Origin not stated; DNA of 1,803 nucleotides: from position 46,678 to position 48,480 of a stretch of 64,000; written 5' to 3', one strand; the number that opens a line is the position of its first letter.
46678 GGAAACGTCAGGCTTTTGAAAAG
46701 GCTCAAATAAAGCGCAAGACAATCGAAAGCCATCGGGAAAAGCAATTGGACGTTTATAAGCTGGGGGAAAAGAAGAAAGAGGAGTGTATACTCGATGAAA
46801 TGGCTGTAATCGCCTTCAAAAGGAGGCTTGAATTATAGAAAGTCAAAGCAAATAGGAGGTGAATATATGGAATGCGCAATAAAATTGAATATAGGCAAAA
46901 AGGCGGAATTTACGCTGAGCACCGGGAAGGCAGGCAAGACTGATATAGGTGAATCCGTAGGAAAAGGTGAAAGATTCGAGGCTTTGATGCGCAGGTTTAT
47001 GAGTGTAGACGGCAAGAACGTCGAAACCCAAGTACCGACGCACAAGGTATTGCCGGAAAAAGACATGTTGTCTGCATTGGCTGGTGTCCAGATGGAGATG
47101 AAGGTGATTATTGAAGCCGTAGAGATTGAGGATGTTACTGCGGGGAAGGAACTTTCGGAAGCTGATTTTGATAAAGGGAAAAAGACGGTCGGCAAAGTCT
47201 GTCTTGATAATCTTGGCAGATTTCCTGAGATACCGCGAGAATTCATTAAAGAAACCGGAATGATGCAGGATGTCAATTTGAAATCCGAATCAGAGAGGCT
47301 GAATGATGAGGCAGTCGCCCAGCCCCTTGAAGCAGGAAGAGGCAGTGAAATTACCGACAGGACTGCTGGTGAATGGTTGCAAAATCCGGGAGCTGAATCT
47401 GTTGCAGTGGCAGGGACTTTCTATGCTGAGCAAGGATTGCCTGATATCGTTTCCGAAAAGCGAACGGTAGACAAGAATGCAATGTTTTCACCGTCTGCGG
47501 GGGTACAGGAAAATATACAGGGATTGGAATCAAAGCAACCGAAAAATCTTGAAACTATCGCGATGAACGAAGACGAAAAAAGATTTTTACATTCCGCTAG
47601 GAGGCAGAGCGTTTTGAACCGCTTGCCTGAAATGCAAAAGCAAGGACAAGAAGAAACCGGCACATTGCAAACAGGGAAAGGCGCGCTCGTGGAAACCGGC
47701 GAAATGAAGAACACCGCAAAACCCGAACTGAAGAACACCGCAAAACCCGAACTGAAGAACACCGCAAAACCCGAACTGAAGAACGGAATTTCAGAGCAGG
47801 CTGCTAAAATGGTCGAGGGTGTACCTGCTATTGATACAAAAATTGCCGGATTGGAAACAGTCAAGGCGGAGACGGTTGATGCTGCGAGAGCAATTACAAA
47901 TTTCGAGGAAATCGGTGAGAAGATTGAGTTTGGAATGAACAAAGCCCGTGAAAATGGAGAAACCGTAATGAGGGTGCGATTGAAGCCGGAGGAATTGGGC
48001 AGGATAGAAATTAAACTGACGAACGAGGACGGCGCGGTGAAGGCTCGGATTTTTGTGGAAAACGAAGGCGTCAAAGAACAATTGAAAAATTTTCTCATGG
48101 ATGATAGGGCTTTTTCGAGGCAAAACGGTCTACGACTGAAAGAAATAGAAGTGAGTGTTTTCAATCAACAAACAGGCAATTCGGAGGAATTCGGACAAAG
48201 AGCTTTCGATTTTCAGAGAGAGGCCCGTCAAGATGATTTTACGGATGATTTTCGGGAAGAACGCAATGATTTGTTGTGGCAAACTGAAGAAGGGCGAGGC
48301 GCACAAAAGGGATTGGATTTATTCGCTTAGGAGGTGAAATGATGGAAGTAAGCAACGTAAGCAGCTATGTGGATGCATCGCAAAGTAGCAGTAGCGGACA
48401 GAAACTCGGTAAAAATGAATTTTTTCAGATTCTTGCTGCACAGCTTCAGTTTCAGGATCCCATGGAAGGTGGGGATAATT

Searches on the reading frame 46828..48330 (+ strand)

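Call 68: search_protein_families(library=pfam, proteins=[window:46828-48330:+], max_evalue=0.0001)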
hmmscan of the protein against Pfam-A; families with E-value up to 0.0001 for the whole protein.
window:46828-48330:+ (500 aa): 1 family
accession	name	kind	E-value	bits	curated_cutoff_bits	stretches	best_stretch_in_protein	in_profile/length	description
PF02120.21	Flg_hook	-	2.8e-11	43.5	29.8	1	372-447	6-81/85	Flagellar hook-length control protein FliK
